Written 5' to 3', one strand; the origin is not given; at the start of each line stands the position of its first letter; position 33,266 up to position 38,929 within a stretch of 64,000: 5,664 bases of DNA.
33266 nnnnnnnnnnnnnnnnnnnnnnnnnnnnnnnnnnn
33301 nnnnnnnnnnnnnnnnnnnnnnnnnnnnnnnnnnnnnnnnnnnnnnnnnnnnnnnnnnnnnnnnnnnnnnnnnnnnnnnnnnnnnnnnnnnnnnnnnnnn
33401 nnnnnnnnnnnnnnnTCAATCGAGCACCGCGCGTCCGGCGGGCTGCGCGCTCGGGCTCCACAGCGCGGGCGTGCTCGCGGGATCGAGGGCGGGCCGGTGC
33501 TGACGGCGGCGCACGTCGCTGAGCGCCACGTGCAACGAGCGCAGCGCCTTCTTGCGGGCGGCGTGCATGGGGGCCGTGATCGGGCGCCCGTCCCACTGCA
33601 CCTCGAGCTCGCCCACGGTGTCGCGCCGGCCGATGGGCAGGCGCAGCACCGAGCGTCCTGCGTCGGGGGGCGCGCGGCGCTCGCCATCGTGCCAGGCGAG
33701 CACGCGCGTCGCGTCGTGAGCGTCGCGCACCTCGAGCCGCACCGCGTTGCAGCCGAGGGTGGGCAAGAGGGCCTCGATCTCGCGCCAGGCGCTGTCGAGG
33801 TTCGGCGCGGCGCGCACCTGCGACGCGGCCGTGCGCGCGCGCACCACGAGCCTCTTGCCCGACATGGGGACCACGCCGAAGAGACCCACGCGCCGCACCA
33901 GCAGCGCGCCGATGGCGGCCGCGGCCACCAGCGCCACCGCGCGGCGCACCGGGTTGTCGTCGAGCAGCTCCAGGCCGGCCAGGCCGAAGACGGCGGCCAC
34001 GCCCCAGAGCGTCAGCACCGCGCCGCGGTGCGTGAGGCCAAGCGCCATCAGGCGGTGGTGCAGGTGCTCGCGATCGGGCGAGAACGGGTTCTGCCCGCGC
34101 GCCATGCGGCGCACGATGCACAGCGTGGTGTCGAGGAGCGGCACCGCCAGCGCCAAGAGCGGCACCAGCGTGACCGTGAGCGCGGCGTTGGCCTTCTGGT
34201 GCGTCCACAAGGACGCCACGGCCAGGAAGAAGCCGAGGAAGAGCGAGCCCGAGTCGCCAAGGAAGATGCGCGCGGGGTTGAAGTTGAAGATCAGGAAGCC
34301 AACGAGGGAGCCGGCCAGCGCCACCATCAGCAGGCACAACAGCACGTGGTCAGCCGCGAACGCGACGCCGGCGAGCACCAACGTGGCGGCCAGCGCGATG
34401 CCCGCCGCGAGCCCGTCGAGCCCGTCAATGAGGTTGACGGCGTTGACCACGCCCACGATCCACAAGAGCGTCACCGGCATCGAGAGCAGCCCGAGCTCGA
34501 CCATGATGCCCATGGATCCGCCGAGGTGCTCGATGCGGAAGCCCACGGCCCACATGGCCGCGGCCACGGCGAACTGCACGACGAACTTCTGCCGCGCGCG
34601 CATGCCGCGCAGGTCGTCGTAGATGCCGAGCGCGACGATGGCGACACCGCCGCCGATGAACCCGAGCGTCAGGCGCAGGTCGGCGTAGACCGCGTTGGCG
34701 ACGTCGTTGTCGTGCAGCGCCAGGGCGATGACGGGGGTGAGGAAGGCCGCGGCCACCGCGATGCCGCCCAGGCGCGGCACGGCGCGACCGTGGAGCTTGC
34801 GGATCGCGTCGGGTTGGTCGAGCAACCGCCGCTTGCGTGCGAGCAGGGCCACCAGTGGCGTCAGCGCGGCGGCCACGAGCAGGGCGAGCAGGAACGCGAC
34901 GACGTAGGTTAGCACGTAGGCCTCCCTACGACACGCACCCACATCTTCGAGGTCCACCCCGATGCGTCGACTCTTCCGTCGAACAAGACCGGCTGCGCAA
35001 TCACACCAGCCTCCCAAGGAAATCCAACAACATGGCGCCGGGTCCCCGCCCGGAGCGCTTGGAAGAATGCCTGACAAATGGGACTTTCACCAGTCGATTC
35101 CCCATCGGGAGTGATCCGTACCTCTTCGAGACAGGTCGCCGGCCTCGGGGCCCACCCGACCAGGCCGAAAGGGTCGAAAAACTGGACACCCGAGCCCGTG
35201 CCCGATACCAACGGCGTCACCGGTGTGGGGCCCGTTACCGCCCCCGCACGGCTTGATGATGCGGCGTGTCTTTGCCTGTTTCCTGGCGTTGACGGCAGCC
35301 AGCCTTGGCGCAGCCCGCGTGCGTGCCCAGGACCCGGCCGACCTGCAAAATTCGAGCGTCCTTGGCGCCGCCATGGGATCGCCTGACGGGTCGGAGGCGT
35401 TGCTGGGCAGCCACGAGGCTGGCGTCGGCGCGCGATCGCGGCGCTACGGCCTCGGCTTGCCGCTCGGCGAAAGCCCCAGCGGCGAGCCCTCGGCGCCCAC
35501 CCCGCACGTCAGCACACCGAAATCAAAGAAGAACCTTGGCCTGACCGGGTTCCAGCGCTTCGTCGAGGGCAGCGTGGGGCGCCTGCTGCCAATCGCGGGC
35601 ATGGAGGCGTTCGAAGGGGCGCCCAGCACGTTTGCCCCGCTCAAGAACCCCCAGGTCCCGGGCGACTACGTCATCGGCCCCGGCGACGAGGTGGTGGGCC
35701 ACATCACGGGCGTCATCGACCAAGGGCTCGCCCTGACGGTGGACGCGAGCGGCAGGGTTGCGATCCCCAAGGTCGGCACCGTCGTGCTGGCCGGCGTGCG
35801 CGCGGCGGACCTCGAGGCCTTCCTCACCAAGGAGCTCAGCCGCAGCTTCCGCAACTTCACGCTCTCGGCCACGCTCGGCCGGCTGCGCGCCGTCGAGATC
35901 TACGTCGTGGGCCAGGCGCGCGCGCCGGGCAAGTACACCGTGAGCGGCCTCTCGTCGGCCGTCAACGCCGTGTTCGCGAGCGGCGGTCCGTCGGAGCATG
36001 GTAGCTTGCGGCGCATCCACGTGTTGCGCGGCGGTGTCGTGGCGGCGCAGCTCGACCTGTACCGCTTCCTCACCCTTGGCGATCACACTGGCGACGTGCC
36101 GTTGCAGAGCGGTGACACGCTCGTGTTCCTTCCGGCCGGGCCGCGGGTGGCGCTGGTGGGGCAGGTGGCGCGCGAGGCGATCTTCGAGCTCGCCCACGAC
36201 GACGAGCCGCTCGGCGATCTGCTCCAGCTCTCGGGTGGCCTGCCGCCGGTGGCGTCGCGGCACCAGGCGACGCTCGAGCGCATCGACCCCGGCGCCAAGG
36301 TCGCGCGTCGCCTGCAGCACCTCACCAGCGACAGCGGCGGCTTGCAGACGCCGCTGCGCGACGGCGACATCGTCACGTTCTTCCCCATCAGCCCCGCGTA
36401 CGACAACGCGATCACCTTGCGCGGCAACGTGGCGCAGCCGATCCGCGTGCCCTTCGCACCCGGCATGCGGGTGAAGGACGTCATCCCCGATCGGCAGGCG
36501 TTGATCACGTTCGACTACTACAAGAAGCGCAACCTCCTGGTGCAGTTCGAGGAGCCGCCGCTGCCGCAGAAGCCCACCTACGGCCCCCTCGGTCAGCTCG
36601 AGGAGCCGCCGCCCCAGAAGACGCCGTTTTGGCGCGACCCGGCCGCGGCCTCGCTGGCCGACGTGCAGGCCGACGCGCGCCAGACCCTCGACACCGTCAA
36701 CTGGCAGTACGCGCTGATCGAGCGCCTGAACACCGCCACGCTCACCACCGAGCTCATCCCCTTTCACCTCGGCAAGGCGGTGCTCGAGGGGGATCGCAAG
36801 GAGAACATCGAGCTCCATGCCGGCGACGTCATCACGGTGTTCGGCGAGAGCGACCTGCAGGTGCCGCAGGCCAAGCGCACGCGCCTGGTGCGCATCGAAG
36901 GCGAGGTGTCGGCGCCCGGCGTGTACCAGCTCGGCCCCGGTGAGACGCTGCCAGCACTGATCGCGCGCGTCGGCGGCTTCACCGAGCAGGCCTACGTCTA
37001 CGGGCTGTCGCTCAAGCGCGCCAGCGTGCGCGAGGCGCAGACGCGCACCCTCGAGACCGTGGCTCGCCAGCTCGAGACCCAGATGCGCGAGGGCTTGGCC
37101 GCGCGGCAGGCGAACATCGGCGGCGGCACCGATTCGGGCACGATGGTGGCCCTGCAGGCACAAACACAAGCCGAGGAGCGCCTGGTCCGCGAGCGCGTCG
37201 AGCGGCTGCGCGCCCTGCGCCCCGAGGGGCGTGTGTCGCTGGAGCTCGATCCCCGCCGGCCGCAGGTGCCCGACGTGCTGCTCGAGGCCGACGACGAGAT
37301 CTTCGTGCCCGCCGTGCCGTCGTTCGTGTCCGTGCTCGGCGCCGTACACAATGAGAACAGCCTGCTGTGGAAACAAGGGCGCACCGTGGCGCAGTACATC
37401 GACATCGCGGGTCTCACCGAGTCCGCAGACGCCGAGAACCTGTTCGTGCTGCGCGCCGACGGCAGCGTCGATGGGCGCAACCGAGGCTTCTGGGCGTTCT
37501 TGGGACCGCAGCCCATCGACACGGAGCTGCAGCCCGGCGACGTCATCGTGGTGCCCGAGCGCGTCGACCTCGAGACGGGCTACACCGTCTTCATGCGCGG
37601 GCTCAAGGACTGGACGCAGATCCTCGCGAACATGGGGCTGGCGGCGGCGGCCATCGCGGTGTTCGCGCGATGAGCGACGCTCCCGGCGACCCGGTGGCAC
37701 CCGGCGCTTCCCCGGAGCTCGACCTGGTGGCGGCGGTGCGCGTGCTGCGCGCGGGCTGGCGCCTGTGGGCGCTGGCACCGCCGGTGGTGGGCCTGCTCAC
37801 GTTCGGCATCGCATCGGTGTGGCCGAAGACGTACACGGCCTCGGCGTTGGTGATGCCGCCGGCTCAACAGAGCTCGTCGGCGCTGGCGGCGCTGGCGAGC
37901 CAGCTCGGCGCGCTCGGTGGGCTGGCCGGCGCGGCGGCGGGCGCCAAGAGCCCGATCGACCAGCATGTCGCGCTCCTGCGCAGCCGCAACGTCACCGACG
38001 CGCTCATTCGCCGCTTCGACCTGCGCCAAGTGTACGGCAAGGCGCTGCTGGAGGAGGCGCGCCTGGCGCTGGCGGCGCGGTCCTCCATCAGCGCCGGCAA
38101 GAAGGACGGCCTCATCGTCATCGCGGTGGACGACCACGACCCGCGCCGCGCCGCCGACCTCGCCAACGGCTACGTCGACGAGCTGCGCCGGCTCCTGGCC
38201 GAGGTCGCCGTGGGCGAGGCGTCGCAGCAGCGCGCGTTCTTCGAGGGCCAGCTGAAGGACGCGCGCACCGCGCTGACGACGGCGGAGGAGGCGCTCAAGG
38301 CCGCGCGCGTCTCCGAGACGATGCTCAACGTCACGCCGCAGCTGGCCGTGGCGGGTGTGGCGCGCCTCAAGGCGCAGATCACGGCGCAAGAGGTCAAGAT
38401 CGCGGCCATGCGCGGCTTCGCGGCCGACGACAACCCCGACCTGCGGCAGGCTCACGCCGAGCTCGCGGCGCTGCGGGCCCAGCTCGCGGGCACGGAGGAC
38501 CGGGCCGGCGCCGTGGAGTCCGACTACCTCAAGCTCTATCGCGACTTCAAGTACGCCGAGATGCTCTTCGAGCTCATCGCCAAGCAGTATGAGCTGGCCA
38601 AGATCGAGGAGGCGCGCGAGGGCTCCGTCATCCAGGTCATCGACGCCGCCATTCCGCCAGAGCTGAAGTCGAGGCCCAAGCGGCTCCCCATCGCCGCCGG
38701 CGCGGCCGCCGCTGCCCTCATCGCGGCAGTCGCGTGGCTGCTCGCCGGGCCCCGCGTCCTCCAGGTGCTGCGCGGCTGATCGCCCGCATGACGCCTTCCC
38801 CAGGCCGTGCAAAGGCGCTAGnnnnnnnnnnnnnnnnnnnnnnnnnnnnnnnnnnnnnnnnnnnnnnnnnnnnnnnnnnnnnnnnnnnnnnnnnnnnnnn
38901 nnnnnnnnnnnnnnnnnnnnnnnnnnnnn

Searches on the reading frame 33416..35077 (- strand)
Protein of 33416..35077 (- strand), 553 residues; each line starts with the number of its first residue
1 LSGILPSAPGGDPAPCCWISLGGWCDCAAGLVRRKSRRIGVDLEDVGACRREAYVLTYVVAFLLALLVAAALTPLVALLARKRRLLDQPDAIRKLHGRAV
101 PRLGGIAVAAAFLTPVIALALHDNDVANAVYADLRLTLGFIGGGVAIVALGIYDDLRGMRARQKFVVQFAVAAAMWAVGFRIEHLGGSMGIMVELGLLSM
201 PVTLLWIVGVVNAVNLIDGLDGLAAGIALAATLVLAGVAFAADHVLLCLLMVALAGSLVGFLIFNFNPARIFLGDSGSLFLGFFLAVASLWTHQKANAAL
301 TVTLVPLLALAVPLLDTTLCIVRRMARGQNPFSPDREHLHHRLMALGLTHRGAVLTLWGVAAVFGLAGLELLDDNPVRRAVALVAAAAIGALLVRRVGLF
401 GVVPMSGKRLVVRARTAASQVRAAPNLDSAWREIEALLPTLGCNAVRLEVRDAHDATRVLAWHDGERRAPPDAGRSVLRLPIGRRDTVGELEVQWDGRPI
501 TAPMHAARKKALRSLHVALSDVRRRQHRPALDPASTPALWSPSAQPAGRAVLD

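Call 28: search_protein_families(library=pfam, proteins=[window:33416-35077:-], max_evalue=0.001)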
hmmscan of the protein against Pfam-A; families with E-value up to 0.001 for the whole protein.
window:33416-35077:- (553 aa): 1 family
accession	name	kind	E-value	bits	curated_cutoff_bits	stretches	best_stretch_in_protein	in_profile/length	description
PF00953.26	Glycos_transf_4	-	9.8e-41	139.8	27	1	139-291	3-158/160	Glycosyl transferase family 4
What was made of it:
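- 33416..35077 (-): WecA/MraY-family initiating sugar-phosphate transferase; left end of the polysaccharide locus. PF00953 at 140 bits (call 28).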

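Call 78: search_protein_families(library=ncbifam, proteins=[window:33416-35077:-], max_evalue=1e-10)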
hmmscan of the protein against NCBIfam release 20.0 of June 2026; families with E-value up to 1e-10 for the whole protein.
window:33416-35077:- (553 aa): 3 families
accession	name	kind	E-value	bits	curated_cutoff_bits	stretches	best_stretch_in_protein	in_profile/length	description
TIGR02380.1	ECA_wecA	exception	2.7e-41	141.9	326.05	1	65-385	7-321/346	UDP-N-acetylglucosamine--undecaprenyl-phosphate N-acetylglucosaminephosphotransferase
NF053644.1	MraY_archaea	equivalog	3.1e-32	112.2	450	1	161-369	150-340/340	pseudomurein biosynthesis MraY family phospho-N-acetylmuramoyl-pentapeptide-transferase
TIGR00445.1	mraY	equivalog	5.6e-24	85.2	192.05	1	93-367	28-313/321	phospho-N-acetylmuramoyl-pentapeptide-transferase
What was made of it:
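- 33416..35077 (-): TIGR02380 WecA at 142 bits, below its cutoff (call 78).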

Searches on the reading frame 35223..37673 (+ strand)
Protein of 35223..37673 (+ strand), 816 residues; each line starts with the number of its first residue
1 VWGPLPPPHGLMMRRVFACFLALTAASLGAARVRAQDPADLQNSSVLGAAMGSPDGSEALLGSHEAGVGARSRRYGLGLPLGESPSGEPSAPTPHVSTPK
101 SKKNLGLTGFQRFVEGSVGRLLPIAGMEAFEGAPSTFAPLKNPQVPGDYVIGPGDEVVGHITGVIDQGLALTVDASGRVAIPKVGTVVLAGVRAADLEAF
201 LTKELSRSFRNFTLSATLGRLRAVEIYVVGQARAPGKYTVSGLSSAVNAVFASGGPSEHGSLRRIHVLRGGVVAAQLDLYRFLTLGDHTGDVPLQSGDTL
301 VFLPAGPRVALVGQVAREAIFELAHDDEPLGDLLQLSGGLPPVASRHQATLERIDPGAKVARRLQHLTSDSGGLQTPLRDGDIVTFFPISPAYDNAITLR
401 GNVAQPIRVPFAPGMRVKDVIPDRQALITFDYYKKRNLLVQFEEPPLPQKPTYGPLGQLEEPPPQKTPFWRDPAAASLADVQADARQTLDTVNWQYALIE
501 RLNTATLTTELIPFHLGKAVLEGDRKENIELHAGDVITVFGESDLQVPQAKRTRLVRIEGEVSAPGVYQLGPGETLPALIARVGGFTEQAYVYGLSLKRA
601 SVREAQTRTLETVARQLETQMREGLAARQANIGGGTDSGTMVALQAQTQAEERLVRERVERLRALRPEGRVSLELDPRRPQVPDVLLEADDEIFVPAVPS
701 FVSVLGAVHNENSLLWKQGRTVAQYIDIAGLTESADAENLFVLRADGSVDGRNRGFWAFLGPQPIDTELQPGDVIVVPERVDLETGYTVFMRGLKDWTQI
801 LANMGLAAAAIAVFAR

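Call 28: search_protein_families(library=pfam, proteins=[window:35223-37673:+], max_evalue=0.001)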
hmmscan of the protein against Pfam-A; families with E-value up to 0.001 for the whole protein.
window:35223-37673:+ (816 aa): 4 families
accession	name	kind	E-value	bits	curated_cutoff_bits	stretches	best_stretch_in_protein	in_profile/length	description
PF10531.15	SLBB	-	5.4e-24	84.2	27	1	556-591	2-37/55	SLBB domain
PF22461.2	SLBB_2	-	1.3e-15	57.6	27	0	226-300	3-77/79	SLBB domain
PF02563.21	Poly_export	-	4.2e-14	52.9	28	1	144-217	2-75/77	Polysaccharide biosynthesis/export protein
PF02080.26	TrkA_C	-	0.0002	21.6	27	0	759-777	39-56/71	TrkA-C domain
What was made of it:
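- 35223..37673 (+): Wza-like polysaccharide export protein. PF02563 Poly_export plus SLBB domains (call 28).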

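Call 78: search_protein_families(library=ncbifam, proteins=[window:35223-37673:+], max_evalue=1e-10)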
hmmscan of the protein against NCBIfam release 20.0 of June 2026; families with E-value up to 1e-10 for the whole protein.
window:35223-37673:+ (816 aa): 3 families
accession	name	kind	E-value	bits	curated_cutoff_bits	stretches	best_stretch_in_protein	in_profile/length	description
TIGR03027.2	pepcterm_export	equivalog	5.9e-25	87.9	180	1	148-301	2-163/169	XrtA/PEP-CTERM system exopolysaccharide export protein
TIGR03028.1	EpsE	equivalog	1.3e-18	67.2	262.65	1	148-361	1-216/239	polysaccharide export protein EpsE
NF041843.1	EpsY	equivalog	9e-12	44.6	320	0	144-270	48-174/211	exopolysaccharide export protein EpsY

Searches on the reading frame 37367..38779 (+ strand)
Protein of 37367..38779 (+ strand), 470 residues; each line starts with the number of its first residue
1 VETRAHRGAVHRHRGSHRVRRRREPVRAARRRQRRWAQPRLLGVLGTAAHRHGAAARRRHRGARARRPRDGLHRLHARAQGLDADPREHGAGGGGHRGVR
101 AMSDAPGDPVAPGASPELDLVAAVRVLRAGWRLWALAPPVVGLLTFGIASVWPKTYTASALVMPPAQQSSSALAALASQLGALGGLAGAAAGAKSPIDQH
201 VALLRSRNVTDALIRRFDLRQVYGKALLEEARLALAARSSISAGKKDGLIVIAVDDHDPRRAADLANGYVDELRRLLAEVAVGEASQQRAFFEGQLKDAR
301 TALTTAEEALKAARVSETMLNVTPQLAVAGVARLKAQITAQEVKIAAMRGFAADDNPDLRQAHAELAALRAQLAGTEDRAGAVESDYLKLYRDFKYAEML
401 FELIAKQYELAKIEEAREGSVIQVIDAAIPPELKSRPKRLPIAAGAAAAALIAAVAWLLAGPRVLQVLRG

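Call 28: search_protein_families(library=pfam, proteins=[window:37367-38779:+], max_evalue=0.001)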
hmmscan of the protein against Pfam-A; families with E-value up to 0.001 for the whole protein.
window:37367-38779:+ (470 aa): 2 families
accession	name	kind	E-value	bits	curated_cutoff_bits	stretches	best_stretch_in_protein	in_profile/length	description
PF02706.20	Wzz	-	5.5e-09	36.6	25.5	1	117-215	2-89/91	Chain length determinant protein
PF13807.11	GNVR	-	7.8e-06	26.2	27.7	1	384-459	3-78/82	G-rich domain on putative tyrosine kinase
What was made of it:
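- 37670..38779 (+): Chain-length determinant (Wzz/GNVR type). PF02706 and PF13807 (call 28).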

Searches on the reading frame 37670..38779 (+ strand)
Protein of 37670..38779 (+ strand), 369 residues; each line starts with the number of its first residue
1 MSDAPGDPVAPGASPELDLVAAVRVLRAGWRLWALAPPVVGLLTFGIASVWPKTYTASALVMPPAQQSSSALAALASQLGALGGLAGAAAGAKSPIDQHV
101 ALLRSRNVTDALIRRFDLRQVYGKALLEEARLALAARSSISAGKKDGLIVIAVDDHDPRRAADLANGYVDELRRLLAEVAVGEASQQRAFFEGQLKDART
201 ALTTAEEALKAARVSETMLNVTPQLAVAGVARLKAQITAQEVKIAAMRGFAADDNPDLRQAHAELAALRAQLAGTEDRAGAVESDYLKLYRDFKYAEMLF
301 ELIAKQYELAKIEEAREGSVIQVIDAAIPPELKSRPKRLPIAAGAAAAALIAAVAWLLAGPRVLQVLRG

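Call 78: search_protein_families(library=ncbifam, proteins=[window:37670-38779:+], max_evalue=1e-10)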
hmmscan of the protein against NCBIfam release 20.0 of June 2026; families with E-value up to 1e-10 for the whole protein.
window:37670-38779:+ (369 aa): 2 families
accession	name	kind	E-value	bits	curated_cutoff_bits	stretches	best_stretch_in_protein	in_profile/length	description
TIGR03007.1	pepcterm_ChnLen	equivalog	1.1e-12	46.9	278.85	0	25-241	9-217/498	XrtA system polysaccharide chain length determinant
TIGR01010.1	BexC_CtrB_KpsE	subfamily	3.2e-11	43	437.5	0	137-339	121-333/362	polysaccharide export inner-membrane protein, BexC/CtrB/KpsE family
